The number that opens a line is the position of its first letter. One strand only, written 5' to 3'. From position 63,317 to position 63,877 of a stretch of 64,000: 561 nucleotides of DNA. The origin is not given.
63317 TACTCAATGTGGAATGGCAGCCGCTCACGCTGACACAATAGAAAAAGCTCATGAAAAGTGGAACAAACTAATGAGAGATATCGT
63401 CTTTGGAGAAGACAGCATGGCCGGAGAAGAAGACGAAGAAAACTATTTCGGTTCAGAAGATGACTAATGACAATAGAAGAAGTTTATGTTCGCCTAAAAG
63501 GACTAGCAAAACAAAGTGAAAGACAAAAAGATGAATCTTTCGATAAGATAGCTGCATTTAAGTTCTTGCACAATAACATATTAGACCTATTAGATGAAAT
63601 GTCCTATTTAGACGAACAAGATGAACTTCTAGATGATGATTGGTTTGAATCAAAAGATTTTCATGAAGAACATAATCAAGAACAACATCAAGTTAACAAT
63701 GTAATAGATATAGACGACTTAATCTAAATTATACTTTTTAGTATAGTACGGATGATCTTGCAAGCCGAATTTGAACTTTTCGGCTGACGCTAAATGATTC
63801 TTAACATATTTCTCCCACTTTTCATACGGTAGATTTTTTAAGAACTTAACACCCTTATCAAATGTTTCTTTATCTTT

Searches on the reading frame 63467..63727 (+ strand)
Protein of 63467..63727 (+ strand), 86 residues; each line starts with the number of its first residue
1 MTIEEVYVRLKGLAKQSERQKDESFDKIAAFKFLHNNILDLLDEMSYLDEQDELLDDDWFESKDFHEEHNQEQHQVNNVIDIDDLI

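Call 47: find_encoding_contigs(protein=window:63467-63727:+, flank=10000, max_places=4)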
Protein window:63467-63727:+ (86 aa): 3 contigs read that carry it; 2 places shown.
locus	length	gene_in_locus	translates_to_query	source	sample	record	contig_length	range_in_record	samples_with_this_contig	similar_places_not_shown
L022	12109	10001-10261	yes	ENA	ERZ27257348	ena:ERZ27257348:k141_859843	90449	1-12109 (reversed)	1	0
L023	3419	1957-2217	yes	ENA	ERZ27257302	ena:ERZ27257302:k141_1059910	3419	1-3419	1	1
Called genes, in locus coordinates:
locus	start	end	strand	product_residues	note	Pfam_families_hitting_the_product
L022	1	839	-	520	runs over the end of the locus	-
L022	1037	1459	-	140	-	-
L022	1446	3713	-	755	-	-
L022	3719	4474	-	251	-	PF03721:UDPG_MGDP_dh_N (weak), PF00984:UDPG_MGDP_dh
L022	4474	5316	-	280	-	-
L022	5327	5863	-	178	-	-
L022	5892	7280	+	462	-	-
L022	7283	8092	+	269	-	-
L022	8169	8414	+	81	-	-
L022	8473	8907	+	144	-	-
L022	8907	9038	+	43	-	-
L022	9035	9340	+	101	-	-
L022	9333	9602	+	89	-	-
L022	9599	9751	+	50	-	-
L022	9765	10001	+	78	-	-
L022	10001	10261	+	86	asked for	-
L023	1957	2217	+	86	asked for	-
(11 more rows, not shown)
